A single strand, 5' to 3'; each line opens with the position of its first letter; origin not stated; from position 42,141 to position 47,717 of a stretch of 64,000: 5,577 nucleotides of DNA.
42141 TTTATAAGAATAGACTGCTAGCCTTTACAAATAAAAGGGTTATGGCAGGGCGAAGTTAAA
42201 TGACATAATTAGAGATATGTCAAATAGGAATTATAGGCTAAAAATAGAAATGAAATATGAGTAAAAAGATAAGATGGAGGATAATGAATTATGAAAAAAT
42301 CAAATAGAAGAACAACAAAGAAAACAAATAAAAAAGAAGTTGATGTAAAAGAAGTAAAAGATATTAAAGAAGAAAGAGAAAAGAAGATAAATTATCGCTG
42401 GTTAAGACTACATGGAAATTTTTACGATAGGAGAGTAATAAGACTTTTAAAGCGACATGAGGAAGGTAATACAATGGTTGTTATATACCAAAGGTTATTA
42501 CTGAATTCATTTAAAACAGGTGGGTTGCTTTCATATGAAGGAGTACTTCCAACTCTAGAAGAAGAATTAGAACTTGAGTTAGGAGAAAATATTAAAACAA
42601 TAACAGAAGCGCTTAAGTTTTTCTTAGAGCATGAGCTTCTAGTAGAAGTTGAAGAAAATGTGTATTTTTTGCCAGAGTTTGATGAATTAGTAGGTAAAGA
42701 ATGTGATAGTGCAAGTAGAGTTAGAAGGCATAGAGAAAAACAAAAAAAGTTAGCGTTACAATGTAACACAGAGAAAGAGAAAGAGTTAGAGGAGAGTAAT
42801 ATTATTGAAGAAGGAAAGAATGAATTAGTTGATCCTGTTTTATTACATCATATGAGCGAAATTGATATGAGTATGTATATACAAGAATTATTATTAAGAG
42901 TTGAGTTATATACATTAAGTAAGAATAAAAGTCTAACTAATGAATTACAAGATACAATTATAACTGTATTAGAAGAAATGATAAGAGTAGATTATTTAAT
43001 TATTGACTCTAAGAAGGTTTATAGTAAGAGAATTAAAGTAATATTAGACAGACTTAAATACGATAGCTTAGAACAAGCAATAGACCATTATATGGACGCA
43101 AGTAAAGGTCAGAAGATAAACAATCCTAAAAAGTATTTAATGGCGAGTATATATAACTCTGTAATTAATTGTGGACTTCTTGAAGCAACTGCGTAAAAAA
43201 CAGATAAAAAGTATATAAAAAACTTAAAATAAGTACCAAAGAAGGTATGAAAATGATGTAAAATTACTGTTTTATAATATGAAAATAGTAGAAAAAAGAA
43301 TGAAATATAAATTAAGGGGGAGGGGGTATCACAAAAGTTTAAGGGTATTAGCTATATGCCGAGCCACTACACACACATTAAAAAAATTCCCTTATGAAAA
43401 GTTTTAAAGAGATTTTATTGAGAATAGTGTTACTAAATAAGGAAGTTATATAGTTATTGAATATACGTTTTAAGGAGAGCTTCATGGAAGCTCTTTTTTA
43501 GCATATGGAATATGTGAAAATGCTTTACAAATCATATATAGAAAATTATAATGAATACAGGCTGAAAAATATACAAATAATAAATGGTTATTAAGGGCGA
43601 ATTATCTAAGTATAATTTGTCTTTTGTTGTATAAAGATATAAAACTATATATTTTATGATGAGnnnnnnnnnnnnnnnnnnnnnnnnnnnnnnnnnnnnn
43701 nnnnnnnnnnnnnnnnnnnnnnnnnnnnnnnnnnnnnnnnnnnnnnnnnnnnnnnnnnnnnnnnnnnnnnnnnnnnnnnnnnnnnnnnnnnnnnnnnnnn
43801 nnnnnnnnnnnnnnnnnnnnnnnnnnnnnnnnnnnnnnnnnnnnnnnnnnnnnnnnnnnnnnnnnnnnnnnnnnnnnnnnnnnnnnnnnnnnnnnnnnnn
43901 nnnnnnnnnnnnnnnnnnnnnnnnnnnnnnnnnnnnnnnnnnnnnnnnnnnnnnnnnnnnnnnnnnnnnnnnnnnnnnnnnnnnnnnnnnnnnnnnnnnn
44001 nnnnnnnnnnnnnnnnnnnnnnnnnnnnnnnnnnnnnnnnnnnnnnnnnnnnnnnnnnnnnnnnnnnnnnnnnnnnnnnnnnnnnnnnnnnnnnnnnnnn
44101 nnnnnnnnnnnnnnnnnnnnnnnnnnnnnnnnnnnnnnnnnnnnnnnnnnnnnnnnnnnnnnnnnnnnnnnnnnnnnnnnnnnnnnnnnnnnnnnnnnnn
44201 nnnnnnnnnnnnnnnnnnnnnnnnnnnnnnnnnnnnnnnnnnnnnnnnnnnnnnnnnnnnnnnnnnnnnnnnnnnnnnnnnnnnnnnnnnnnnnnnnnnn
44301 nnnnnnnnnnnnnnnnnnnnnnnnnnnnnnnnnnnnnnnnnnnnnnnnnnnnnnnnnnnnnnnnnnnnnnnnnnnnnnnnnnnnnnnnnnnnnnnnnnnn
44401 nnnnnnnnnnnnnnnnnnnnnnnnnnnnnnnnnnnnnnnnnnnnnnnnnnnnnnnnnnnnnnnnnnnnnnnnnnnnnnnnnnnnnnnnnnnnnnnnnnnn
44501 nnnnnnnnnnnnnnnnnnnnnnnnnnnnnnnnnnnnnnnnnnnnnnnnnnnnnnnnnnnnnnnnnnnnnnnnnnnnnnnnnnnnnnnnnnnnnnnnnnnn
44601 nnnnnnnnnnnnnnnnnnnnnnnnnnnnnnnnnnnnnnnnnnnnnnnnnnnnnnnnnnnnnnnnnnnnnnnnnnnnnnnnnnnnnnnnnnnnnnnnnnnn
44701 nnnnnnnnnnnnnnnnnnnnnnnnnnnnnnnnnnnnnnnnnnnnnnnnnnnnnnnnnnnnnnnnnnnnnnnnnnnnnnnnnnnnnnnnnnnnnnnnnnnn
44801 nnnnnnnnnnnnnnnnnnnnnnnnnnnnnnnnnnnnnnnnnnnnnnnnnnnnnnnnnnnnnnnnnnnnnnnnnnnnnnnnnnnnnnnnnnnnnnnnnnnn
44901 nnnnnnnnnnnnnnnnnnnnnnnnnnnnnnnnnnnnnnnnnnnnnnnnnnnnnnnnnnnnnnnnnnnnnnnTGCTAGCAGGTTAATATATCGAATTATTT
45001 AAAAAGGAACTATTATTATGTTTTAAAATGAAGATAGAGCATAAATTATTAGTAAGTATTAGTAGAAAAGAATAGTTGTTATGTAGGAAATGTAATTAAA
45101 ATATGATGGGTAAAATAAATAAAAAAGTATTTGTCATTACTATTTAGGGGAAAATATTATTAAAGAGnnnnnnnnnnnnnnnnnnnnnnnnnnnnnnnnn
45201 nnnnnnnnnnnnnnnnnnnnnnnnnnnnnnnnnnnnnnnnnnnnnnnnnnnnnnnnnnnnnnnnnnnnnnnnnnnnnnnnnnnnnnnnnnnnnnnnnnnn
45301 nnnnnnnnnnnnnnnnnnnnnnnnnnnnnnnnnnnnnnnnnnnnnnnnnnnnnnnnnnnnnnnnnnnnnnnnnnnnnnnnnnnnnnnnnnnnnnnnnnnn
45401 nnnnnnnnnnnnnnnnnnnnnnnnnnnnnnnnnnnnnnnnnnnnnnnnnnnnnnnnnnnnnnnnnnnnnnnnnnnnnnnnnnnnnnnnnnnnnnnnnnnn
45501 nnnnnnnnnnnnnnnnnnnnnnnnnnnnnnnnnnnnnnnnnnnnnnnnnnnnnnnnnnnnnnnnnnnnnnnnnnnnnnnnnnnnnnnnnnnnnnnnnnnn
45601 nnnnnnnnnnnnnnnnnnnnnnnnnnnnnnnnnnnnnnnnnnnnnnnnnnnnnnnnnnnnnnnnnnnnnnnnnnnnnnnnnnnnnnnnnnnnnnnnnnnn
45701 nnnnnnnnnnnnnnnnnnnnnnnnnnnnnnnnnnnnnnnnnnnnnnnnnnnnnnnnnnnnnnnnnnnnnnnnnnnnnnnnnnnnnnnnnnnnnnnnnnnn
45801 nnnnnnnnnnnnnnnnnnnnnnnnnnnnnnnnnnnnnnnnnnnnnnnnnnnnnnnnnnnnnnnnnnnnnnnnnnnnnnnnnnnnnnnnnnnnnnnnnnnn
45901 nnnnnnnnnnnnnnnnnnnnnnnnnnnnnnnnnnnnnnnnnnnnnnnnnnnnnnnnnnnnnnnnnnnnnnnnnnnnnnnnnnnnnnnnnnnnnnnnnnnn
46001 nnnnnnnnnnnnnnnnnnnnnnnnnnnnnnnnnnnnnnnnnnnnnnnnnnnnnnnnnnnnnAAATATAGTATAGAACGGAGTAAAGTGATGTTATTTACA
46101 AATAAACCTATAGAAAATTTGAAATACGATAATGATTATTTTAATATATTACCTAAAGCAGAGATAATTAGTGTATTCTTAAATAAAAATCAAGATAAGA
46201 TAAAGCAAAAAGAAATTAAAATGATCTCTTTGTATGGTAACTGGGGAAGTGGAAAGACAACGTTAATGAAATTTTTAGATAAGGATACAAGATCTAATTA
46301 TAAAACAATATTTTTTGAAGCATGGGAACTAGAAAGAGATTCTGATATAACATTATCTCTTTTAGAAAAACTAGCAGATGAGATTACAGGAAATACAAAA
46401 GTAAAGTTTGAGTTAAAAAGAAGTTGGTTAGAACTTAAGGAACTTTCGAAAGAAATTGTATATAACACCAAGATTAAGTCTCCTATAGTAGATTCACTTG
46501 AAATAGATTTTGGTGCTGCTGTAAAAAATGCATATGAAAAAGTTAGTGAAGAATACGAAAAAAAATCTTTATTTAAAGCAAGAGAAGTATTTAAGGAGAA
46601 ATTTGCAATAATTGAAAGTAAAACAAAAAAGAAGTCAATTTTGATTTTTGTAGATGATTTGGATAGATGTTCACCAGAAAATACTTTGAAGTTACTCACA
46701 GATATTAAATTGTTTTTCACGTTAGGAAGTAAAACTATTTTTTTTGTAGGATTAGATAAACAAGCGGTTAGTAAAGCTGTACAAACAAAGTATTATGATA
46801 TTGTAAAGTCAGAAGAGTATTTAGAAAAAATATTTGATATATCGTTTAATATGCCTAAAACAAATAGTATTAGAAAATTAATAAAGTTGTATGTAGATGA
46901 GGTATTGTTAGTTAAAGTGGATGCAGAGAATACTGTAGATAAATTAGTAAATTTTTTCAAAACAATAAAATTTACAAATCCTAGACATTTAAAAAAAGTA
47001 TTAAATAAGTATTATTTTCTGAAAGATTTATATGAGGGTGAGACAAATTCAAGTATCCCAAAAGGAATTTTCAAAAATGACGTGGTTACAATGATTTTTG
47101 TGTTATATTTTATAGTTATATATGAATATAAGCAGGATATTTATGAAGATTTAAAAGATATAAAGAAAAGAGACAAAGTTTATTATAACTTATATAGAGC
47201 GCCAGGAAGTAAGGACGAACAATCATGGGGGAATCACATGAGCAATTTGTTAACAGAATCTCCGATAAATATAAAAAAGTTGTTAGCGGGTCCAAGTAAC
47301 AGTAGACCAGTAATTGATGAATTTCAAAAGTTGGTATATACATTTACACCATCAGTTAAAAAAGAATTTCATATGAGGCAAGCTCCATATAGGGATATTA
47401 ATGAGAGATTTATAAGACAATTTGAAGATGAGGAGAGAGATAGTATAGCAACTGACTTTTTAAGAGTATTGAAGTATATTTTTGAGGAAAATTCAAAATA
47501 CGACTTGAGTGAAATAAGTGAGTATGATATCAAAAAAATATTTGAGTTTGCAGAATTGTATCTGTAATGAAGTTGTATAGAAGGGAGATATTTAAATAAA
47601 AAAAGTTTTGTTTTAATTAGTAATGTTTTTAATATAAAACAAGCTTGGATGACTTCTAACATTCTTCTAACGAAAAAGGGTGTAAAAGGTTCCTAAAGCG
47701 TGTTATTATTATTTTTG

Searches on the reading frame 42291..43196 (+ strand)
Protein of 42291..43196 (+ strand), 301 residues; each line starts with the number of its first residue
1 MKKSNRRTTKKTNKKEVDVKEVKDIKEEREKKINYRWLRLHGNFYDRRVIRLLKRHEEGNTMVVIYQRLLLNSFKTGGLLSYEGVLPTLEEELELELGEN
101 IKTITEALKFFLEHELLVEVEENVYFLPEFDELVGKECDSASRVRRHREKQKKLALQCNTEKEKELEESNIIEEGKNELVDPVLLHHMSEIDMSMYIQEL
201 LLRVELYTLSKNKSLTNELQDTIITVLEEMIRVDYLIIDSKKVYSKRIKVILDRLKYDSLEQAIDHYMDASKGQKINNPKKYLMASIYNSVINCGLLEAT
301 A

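Call 8: search_protein_families(library=pfam, proteins=[window:42291-43196:+], max_evalue=0.01)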
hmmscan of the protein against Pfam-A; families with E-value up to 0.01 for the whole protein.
window:42291-43196:+ (301 aa): 1 family
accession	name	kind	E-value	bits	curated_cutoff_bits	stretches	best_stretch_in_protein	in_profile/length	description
PF09681.16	Phage_rep_org_N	-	2.5e-19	69.9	23.3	1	37-153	1-119/121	N-terminal phage replisome organiser (Phage_rep_org_N)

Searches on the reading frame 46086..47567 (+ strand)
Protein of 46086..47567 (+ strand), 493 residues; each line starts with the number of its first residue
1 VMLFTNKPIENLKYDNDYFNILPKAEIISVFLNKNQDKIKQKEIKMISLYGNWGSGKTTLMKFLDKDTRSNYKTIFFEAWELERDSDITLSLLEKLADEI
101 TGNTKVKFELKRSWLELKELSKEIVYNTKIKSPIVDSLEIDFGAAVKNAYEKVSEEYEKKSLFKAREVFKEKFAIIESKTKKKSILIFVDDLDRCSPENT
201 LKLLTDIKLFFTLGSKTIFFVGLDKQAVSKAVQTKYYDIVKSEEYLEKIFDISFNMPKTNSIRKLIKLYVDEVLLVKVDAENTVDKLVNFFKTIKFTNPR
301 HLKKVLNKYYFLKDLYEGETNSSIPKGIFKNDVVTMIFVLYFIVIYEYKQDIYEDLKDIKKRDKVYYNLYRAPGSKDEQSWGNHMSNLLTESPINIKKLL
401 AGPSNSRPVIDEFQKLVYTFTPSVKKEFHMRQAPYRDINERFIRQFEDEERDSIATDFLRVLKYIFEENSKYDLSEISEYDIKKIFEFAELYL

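Call 8: search_protein_families(library=pfam, proteins=[window:46086-47567:+], max_evalue=0.01)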
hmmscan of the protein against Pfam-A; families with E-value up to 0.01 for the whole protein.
window:46086-47567:+ (493 aa): 7 families
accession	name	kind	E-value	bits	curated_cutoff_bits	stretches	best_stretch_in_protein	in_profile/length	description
PF07693.20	KAP_NTPase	-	8.6e-26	91.3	20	1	42-311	18-288/293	KAP family P-loop domain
PF24883.2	NPHP3_N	-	1.3e-05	25.9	24.8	0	41-77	19-58/164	Nephrocystin 3, N-terminal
PF13401.12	AAA_22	-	1.6e-05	25.6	27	1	45-111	6-65/130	AAA domain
PF25199.1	nSTAND_NTPase5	-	0.00031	21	34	0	21-64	18-61/145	Novel STAND NTPase 5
PF13191.12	AAA_16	-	0.0013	19.7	32.6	1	39-197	19-146/167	AAA ATPase domain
PF00931.28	NB-ARC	-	0.0032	17.2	23.5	1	36-73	9-50/248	NB-ARC domain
PF00004.35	AAA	-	0.0042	18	21.2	0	48-199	2-73/131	ATPase family associated with various cellular activities (AAA)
